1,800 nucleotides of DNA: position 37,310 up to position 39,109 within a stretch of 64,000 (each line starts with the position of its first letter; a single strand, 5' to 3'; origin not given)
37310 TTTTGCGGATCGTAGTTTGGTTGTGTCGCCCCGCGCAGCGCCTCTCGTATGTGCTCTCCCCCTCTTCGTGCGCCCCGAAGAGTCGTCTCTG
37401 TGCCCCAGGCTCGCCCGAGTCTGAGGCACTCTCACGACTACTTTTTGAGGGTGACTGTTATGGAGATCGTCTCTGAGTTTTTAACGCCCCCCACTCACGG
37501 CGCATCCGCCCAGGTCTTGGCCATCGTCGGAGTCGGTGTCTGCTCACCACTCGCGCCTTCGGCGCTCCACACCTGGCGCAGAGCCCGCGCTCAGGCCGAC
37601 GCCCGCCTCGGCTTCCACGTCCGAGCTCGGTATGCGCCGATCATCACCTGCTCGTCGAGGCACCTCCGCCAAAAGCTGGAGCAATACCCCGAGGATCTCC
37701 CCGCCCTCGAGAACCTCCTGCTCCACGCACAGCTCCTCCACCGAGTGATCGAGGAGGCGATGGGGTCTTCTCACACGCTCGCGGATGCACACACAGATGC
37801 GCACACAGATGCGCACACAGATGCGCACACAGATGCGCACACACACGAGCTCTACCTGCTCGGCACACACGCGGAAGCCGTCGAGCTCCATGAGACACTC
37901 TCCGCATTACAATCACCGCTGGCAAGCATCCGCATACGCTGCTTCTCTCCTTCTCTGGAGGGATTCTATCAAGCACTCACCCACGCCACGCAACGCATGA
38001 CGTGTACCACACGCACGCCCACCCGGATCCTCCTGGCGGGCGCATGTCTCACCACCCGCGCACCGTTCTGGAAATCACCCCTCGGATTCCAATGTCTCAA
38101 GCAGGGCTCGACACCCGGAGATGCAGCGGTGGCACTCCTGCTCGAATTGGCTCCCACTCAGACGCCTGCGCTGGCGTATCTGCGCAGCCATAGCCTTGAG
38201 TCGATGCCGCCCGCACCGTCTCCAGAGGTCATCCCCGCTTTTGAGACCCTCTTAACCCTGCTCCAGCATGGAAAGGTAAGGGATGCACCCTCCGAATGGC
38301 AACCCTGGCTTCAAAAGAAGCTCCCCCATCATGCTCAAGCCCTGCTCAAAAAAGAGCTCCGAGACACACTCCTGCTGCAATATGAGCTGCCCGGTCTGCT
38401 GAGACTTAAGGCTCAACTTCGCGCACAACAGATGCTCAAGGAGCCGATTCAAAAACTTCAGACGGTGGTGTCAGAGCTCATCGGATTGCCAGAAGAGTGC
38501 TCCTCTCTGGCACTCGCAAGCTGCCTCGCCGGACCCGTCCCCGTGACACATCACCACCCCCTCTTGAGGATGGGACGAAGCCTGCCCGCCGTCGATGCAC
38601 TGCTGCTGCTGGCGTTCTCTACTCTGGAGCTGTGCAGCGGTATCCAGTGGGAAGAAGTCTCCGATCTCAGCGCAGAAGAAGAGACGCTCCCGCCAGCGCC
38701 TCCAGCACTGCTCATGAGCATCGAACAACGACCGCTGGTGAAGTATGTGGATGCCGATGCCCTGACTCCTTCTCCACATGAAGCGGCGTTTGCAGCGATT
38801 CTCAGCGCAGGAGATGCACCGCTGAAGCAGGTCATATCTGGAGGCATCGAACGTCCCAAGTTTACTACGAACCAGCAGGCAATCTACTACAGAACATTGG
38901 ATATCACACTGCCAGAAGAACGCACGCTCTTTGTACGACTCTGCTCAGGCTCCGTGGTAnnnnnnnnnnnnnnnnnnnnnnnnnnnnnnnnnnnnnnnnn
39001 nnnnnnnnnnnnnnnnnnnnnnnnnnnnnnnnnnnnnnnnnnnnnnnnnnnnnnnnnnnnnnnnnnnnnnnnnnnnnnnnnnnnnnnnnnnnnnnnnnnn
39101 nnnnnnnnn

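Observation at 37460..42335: Polymorphic-toxin-like giant protein with a C-terminal AHH nuclease domain and an adjacent immunity candidate, with an atypical N-terminal architecture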

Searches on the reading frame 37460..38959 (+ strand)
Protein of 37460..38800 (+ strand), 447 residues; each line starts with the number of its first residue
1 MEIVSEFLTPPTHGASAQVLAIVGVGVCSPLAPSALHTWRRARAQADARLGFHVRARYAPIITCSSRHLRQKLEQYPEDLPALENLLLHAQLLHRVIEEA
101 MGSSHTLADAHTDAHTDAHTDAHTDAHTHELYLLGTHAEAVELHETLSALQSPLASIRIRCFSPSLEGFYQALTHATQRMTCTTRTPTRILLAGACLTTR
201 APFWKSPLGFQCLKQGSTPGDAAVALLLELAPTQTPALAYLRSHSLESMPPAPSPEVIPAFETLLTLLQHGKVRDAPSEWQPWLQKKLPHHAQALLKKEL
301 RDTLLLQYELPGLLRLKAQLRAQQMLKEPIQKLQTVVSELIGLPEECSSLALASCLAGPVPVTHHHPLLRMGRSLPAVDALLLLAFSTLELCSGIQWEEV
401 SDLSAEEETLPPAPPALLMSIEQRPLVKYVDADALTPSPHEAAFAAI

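Call 49: search_protein_families(library=pfam, proteins=[window:37460-38800:+], max_evalue=10)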
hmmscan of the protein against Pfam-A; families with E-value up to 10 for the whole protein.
window:37460-38800:+ (447 aa): 0 families

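Call 62: predict_structure(alignment_id=A2)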
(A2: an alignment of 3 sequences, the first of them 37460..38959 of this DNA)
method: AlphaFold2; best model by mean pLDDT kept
length: 500 residues; sequences in the alignment: 3
mean_pLDDT: 37.4   pTM: 0.32
mean pLDDT of the five models: 37.4, 33.9, 33.3, 31.1, 30.6
residues with pLDDT >= 90: 0; 70-90: 0; 50-70: 49; < 50: 451
segments of 3 or more residues with pLDDT < 50: 1-88, 95-97, 99-128, 164-170, 180-277, 282-284, 286-500
pLDDT, mean of each block of 10 residues (from residue 1): 26 33 33 39 42 36 33 41 45 49 35 32 40 54 58 56 49 54 43 40 38 35 41 32 28 31 37 46 46 36 36 37 39 40 33 31 26 33 34 29 29 25 27 38 41 38 32 30 34 30
secondary structure, 60 per line:
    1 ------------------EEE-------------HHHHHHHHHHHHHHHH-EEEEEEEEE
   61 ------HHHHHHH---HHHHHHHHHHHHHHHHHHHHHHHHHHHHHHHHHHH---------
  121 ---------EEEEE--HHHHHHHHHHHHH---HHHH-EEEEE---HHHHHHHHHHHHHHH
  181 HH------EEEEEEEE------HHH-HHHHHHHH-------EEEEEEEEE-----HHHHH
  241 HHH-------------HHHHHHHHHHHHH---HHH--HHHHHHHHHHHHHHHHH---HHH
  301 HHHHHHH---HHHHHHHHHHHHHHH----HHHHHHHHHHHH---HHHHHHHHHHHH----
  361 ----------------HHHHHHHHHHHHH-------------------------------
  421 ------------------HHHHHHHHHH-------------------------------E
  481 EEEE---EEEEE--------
elements in order: E19-21 H35-50 E52-60 H67-73 H77-111 E130-134 H137-149 H153-156 E158-162 H166-182 E189-196 H207-214 E222-230 H236-243 H257-269 H278-294 H298-307 H311-325 H330-341 H345-356 H377-389 H439-448 E480-484 E488-492

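Call 63: search_solved_structures(query=A2, max_evalue=10, show_alignments=3)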
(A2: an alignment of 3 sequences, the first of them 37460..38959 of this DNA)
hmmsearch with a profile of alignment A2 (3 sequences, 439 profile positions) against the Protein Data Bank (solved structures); distinct sequences matched with E-value up to 10: 1.
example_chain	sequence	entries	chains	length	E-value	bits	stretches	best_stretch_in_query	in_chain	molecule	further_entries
3kzu_A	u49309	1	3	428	0.44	12.8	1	16-47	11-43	3-oxoacyl-(Acyl-carrier-protein) synthase ii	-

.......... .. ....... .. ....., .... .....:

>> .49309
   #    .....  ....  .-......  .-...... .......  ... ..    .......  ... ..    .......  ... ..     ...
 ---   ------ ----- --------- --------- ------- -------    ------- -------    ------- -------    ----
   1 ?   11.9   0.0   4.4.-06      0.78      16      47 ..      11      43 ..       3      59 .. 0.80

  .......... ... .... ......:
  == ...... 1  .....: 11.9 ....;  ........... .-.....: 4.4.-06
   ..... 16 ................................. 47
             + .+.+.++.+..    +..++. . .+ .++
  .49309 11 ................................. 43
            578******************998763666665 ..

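Call 95: search_protein_families(library=ncbifam, proteins=[window:37460-38800:+], max_evalue=10)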
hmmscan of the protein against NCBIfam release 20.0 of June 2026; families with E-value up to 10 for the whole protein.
window:37460-38800:+ (447 aa): 0 families

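Call 97: find_homologous_proteins(query=A2, max_evalue=10)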
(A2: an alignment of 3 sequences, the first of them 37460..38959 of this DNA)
Query A2 (3 sequences): 8000 candidates shared short words with the query, none scored E <= 10.

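Call 99: fold_search(model_id=the predicted structure, library=pdb)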
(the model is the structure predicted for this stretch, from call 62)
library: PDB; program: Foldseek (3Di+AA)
matches with E <= 10: 420; with E <= 0.001: 0
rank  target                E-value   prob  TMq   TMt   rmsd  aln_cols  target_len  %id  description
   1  6qsp_B                1.7e-02  0.77  0.11  0.20   6.3        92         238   18  Ketosynthase (ApeO) in Complex with its Chain Length Factor (ApeC) from Xenorhabdus doucetiae (released 2019-04-03)
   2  3wy0_A                2.7e-02  0.51  0.12  0.16   8.3       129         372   18  The I375W mutant of CsyB complexed with CoA-SH (released 2015-01-14)
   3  3wxz_A                3.8e-02  0.72  0.14  0.17   8.5       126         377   19  The structure of the I375F mutant of CsyB (released 2015-01-14)
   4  3wxy_A                4.1e-02  0.44  0.12  0.16   8.6       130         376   18  Crystal structure of CsyB complexed with CoA-SH (released 2015-01-14)
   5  3wxz_B                5.9e-02  0.30  0.11  0.14   9.0       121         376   16  The structure of the I375F mutant of CsyB (released 2015-01-14)
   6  4yxv_A                1.3e-01  0.47  0.14  0.17   6.6       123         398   17  PksG, a HMG-CoA Synthase from Bacillus subtilus (released 2016-06-29)
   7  3il4_B                2.1e-01  0.41  0.17  0.25  13.4       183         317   14  Structure of E. faecalis FabH in complex with acetyl CoA (released 2009-08-25)
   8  3ov3_A                2.2e-01  0.28  0.12  0.14   6.7        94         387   17  G211F mutant of curcumin synthase 1 from Curcuma longa (released 2010-12-08)
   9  5w8q_A                2.3e-01  0.12  0.11  0.13   8.3       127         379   11  Crystal structure of biphenyl synthase from Malus domestica (released 2017-12-13)
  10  6op5_A                2.5e-01  0.33  0.14  0.17   6.5       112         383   16  Crystal Structure of Piper methysticum Styrylpyrone Synthase 1 in complex with p-coumaroyl-CoA (released 2019-06-12)
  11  5gk2_A                2.6e-01  0.33  0.16  0.20   9.2       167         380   14  The structure of the H302A mutant of StlD (released 2017-07-05)
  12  3ov3_C                2.6e-01  0.25  0.12  0.14   6.7        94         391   17  G211F mutant of curcumin synthase 1 from Curcuma longa (released 2010-12-08)
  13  7f08_J                2.8e-01  0.33  0.14  0.18   6.1       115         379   19  Crystal Structure of K8 (released 2022-06-15)
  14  3il6                  3.0e-01  0.28  0.16  0.23  13.3       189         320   14  Structure of E. faecalis FabH in complex with 2-({4-[(3R,5S)-3,5-dimethylpiperidin-1-yl]-3-phenoxybenzoyl}amino)benzoic  (released 2009-08-25)
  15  8b35_A                3.2e-01  0.25  0.14  0.17   6.7       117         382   19  Chalcone synthase from Hordeum vulgare complexed with CoA and naringenin (released 2023-09-27)
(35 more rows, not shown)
